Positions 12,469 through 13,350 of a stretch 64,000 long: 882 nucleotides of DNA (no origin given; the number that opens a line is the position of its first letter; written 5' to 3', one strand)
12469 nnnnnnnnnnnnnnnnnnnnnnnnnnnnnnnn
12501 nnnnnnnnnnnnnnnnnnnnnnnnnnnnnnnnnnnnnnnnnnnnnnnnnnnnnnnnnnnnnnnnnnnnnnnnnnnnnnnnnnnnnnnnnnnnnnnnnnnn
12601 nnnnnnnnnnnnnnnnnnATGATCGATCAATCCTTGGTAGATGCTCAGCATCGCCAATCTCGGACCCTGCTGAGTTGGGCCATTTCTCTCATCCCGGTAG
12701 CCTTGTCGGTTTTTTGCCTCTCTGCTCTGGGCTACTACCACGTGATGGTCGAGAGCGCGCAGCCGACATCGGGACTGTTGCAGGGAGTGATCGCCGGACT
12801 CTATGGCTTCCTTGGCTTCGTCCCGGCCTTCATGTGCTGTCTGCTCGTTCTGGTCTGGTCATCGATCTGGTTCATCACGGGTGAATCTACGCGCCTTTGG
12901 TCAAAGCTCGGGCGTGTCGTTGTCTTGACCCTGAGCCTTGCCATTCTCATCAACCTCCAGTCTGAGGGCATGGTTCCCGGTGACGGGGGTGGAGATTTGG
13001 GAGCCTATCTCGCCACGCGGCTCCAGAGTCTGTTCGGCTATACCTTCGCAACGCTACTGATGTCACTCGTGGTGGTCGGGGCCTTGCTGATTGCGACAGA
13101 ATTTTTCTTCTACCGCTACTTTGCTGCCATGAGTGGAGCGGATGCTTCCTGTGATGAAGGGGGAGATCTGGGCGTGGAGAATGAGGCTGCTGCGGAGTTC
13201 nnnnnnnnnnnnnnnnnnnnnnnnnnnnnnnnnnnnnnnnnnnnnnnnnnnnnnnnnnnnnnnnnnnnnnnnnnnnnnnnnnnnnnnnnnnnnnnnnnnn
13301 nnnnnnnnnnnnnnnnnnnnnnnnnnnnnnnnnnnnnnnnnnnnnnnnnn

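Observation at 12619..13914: Motor-less FtsK paralogue (membrane anchor plus gamma domain only) immediately downstream of full-length ftsK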

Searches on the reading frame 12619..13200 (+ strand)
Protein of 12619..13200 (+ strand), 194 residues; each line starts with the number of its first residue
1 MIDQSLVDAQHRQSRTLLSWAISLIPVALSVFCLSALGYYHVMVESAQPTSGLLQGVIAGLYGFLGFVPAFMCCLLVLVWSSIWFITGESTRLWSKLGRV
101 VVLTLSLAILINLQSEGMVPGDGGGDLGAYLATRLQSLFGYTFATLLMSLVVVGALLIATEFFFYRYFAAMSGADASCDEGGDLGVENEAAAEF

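Call 54: search_protein_representatives(protein=window:12619-13200:+)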
Query: 194 residues. Proteins with E-value up to 0.001 (for the whole library): 160; up to 1e-10: 139; up to 1e-30: 33. The best 150 are listed.
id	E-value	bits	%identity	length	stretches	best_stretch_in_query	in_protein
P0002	1.5e-49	184.7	52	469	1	3-193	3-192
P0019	6.5e-45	169.6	53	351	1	12-172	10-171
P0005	2.7e-44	167.6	52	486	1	21-191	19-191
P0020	1.3e-43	165.3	50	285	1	22-189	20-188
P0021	8.0e-43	162.8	53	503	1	16-177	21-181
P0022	5.5e-42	160.0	48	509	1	12-191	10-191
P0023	4.7e-41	157.0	50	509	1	18-192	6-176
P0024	7.3e-40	153.1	44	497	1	2-191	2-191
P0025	1.7e-39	151.9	47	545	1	10-177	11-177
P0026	2.5e-38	148.1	49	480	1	13-172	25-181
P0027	5.5e-38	147.0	50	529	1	16-187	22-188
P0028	3.3e-37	144.5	52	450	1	18-176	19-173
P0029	1.3e-36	142.5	44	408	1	19-190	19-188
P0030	1.7e-36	142.1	41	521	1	9-186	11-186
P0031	8.3e-36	139.9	44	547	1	18-180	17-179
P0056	1.8e-29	119.3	40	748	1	18-181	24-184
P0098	2.4e-22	96.0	39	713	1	3-169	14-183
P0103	6.2e-22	94.7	40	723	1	19-169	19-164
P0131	3.4e-17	79.2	38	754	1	24-171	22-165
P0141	2.3e-13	66.7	32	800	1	14-184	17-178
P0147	1.5e-12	64.0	31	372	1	24-170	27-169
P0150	1.2e-11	61.1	35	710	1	21-173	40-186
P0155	2.2e-09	53.8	30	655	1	20-168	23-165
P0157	9.3e-09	51.7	34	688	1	22-188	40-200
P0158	1.8e-08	50.8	28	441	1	8-181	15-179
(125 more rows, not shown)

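Call 60: list_cluster_members(proteins=[P0141, P0147, P0150, P0155, P0157, P0158, P0131, P0098, P0103, P0056])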
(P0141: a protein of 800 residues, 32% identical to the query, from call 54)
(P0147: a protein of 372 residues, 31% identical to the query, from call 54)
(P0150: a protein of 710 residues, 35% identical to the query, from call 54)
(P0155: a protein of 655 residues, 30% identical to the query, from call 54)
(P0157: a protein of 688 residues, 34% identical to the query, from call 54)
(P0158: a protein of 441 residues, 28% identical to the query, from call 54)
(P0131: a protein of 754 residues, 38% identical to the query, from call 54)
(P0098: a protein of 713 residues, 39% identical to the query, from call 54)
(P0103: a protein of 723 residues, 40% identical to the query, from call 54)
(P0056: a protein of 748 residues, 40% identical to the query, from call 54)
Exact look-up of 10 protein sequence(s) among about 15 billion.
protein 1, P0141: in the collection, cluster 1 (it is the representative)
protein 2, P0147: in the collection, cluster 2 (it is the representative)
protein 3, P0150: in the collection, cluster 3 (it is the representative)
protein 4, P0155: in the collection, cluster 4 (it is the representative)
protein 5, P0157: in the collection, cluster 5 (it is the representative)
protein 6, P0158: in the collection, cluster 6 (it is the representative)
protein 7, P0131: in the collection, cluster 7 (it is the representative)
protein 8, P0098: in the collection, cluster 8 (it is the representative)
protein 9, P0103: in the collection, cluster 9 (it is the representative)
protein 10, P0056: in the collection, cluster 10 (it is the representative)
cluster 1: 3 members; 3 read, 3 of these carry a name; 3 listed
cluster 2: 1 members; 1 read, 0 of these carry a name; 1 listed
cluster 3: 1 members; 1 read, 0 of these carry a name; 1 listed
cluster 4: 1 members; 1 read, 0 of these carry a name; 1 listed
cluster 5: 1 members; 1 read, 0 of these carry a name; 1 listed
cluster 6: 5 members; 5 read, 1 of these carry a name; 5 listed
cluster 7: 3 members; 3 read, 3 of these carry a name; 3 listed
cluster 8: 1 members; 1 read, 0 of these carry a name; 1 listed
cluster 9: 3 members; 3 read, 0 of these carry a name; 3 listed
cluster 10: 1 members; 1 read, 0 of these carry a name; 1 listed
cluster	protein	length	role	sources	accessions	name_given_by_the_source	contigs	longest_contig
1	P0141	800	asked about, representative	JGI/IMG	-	hypothetical protein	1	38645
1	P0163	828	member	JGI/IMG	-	hypothetical protein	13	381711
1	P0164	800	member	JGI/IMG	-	hypothetical protein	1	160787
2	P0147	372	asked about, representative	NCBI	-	-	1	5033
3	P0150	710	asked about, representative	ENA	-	-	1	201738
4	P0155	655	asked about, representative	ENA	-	-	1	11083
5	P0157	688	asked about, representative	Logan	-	-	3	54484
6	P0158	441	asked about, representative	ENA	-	-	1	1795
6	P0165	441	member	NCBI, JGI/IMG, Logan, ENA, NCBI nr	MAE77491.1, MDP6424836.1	MAG: hypothetical protein CMJ85_11560 [Planctomycetes bacterium] | hypothetical protein | hypothetical protein [Planctomycetota bacterium]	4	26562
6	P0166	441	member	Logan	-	-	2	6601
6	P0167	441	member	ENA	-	-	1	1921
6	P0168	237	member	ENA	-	-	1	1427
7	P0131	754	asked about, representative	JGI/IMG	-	hypothetical protein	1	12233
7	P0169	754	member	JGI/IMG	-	hypothetical protein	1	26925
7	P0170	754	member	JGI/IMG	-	hypothetical protein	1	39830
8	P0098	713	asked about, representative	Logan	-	-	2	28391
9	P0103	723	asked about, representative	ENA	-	-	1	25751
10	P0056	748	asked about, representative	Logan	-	-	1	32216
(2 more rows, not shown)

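Call 61: find_encoding_contigs(protein=P0150, flank=8000, max_places=2)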
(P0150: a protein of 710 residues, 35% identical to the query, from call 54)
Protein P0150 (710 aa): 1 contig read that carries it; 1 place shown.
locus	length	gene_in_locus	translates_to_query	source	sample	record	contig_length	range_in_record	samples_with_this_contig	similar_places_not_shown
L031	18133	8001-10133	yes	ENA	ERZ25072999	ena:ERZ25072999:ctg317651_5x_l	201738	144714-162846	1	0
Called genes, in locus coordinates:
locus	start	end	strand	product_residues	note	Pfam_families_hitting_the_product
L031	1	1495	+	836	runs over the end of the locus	-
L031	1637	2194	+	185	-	PF22014:DUF6932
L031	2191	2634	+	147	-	PF13560:HTH_31 (weak), PF01381:HTH_3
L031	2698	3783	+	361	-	PF00805:Pentapeptide (faint), PF13576:Pentapeptide_3 (faint), PF13599:Pentapeptide_4 (weak)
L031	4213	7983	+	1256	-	PF13491:FtsK_4TM, PF17854:FtsK_alpha, PF01580:FtsK_SpoIIIE, PF09397:FtsK_gamma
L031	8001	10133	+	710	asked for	PF09397:FtsK_gamma (weak)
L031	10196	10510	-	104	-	PF13744:HTH_37 (weak), PF01381:HTH_3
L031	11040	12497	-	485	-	PF13428:TPR_14 (faint), PF13431:TPR_17 (faint)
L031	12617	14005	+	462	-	PF00919:UPF0004, PF04055:Radical_SAM, PF18693:TRAM_2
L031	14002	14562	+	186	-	PF01066:CDP-OH_P_transf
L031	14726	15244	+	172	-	PF04608:PgpA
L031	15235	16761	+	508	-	PF00672:HAMP, PF07228:SpoIIE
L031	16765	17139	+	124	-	PF03819:MazG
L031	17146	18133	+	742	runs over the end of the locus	PF17764:PriA_3primeBD, PF00270:DEAD, PF04851:ResIII, PF18319:Zn_ribbon_PriA, PF00271:Helicase_C, PF18074:PriA_C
